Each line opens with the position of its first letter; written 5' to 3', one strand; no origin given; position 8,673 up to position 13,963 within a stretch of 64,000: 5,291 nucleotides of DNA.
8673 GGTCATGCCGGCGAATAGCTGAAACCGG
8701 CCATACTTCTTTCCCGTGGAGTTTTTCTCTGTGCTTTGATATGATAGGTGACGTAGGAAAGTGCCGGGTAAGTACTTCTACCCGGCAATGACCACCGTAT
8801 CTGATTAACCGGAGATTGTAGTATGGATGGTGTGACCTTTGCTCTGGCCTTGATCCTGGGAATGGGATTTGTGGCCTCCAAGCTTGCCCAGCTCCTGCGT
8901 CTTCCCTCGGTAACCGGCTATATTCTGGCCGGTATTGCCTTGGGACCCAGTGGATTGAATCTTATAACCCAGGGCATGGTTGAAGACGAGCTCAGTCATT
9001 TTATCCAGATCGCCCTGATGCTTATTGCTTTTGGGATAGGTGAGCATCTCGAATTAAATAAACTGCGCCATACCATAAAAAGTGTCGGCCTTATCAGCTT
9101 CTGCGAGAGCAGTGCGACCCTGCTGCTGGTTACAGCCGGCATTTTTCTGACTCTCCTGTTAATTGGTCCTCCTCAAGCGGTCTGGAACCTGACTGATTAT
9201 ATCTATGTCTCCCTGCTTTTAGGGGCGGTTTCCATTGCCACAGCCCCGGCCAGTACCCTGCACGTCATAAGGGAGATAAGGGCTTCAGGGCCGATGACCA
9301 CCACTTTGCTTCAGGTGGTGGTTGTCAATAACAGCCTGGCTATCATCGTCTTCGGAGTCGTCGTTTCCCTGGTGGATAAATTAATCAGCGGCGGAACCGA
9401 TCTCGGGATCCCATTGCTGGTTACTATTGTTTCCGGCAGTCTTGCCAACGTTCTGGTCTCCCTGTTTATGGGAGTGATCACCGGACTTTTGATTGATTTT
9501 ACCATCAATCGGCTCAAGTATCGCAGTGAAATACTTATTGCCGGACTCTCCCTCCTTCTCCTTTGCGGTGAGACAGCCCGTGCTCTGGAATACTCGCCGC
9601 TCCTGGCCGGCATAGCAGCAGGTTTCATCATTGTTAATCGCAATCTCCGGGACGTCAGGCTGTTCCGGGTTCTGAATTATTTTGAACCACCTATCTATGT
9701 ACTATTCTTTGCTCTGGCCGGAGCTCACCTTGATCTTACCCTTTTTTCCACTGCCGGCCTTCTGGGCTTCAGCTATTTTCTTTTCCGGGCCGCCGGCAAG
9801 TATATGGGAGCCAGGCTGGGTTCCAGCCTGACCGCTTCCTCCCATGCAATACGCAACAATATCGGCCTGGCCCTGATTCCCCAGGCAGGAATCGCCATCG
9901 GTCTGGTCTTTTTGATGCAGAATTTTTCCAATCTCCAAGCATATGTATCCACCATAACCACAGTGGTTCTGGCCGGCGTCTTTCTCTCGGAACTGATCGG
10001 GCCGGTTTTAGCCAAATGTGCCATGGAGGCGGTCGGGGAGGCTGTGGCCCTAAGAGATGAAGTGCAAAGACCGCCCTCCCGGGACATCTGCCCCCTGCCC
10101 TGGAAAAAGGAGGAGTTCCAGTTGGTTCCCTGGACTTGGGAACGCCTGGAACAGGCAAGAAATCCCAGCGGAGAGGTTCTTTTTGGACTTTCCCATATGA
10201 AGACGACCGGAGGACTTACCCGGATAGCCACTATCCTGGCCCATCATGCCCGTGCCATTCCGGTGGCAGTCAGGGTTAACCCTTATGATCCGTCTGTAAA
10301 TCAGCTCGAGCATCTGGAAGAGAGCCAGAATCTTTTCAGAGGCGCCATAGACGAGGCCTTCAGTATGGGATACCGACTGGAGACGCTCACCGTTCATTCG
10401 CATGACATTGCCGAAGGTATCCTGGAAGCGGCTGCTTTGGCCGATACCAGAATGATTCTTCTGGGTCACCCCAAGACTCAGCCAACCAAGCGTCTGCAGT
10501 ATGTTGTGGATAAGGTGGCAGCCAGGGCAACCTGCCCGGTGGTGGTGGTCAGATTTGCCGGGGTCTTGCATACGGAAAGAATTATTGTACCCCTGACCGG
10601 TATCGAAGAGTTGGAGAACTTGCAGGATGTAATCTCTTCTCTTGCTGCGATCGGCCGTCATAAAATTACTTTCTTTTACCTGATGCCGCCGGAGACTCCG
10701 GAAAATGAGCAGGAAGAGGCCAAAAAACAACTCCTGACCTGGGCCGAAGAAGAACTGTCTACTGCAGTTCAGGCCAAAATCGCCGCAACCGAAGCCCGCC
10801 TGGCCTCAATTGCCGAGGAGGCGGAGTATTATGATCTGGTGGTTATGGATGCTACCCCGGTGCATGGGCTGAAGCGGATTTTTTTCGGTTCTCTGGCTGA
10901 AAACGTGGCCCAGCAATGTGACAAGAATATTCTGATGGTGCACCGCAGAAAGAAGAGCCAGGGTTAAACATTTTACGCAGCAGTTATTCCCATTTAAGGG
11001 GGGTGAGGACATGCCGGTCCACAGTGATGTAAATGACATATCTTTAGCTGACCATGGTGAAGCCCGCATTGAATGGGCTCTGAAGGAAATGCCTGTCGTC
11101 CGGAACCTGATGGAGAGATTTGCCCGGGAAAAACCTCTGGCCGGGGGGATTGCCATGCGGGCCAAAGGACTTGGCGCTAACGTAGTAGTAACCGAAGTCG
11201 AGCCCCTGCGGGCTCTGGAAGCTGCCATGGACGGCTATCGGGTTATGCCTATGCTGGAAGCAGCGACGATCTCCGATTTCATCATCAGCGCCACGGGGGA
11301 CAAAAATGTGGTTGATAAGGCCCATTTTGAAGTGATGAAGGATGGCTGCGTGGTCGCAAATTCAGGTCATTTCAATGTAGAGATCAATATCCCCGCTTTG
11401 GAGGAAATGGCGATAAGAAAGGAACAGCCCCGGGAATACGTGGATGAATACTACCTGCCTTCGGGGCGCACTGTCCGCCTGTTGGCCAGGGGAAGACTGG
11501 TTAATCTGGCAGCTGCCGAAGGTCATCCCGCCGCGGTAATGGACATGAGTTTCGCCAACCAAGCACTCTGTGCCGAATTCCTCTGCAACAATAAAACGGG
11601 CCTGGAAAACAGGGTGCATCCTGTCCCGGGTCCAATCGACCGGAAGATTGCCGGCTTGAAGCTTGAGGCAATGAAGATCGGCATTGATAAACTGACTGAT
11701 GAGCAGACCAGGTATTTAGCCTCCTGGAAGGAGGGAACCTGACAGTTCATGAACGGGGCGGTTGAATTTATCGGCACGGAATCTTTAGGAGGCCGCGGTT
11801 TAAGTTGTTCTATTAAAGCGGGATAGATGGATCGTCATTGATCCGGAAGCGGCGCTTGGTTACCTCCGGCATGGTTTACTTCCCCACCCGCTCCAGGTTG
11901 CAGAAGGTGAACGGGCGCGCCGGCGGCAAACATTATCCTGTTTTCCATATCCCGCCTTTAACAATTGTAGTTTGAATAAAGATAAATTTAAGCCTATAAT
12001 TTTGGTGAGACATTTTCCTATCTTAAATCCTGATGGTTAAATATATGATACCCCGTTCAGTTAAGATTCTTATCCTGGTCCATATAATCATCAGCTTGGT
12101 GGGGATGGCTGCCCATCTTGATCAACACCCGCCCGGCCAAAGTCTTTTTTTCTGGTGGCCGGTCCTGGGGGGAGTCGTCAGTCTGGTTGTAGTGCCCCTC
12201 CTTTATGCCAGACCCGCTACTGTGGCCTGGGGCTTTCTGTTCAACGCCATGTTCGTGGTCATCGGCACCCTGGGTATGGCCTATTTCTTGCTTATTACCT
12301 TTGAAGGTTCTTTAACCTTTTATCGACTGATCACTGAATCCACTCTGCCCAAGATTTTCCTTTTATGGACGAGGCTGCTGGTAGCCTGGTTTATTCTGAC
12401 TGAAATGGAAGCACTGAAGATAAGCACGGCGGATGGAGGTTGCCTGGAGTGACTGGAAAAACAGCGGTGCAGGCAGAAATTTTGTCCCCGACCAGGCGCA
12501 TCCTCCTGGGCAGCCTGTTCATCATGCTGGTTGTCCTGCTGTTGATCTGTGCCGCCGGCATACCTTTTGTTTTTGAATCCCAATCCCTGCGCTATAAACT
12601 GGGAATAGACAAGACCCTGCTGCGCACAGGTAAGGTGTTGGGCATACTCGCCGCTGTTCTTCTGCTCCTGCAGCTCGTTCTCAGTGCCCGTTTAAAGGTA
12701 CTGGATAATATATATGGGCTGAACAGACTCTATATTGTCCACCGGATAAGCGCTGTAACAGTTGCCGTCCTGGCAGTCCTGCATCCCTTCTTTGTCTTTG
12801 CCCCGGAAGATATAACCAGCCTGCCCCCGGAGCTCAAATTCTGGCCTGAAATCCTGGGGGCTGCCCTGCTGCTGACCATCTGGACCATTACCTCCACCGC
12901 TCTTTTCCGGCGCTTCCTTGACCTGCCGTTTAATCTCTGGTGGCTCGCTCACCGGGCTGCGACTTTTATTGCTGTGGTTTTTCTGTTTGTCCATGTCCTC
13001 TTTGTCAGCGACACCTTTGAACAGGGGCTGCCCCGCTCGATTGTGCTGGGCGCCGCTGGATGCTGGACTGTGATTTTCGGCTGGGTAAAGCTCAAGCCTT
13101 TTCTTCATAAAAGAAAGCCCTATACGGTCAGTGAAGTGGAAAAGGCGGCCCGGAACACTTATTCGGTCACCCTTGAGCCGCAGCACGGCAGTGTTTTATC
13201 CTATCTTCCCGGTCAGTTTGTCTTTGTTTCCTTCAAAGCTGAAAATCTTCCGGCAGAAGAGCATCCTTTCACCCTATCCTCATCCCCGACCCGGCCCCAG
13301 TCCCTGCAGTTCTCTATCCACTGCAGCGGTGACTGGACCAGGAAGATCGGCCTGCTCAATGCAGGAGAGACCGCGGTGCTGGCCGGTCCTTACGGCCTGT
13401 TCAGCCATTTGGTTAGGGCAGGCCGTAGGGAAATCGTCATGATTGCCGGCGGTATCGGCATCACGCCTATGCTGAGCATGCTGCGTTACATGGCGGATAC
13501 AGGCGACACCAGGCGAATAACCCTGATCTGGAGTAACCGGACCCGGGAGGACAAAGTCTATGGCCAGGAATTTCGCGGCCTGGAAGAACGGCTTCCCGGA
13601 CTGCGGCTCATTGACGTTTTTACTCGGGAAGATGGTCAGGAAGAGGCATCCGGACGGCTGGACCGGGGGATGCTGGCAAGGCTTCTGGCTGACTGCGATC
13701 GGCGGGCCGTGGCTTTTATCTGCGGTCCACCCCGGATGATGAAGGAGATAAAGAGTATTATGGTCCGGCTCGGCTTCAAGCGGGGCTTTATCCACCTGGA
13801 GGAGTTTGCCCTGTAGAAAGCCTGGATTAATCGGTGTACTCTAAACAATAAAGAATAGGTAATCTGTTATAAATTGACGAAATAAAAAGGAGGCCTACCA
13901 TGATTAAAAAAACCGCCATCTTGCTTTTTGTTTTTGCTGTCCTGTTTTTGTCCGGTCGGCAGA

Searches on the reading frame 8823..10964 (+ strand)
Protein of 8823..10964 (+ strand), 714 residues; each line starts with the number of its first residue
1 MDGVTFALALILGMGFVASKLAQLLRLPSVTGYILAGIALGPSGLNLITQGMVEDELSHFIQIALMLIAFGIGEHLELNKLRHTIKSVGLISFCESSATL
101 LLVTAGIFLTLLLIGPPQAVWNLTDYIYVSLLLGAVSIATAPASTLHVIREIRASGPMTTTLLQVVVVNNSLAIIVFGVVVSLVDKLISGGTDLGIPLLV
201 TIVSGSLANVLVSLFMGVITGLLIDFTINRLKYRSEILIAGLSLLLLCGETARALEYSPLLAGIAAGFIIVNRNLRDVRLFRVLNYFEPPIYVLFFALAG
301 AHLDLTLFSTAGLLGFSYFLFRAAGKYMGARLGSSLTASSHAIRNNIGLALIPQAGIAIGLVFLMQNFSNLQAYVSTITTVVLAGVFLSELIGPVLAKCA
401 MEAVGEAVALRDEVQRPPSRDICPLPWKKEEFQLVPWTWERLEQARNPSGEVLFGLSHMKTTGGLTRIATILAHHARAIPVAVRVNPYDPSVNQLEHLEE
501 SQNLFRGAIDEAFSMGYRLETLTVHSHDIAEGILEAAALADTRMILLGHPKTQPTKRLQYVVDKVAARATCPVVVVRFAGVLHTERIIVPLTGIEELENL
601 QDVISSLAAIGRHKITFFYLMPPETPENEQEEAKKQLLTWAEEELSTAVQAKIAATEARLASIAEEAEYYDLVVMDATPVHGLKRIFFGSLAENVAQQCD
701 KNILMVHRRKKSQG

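Call 24: search_protein_families(library=pfam, proteins=[window:8823-10964:+], max_evalue=0.00001)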
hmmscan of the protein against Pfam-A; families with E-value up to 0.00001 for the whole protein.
window:8823-10964:+ (714 aa): 2 families
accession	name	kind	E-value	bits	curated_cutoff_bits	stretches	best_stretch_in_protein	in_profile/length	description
PF00999.27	Na_H_Exchanger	-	9.2e-23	81.1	26.2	1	16-395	9-372/375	Sodium/hydrogen exchanger, transmembrane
PF00582.32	Usp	-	6.3e-18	66.1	24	2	476-577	38-141/141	Universal stress protein family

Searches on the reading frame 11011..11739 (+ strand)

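Call 24: search_protein_families(library=pfam, proteins=[window:11011-11739:+], max_evalue=0.00001)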
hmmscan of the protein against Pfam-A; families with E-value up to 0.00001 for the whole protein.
window:11011-11739:+ (243 aa): 2 families
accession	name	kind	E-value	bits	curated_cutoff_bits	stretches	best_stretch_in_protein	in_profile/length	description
PF00670.27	AdoHcyase_NAD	-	5e-36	124.7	27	1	46-170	37-161/162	S-adenosyl-L-homocysteine hydrolase, NAD binding domain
PF05221.23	AdoHcyase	-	3.3e-18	66.3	25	1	96-242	209-291/299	S-adenosyl-L-homocysteine hydrolase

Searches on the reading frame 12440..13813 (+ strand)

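Call 24: search_protein_families(library=pfam, proteins=[window:12440-13813:+], max_evalue=0.00001)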
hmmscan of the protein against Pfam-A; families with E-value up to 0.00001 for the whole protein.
window:12440-13813:+ (458 aa): 4 families
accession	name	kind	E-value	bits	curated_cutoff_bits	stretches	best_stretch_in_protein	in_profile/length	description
PF00175.26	NAD_binding_1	-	5.2e-20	72.6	22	1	334-438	1-108/109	Oxidoreductase NAD-binding domain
PF01794.25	Ferric_reduct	-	4.3e-10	40.2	28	1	67-181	1-120/121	Ferric reductase like transmembrane component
PF08030.17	NAD_binding_6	-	4.4e-09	37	22.2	1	331-371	3-48/156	Ferric reductase NAD binding domain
PF08022.18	FAD_binding_8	-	2.4e-08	34.5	22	1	235-303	11-78/109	FAD-binding domain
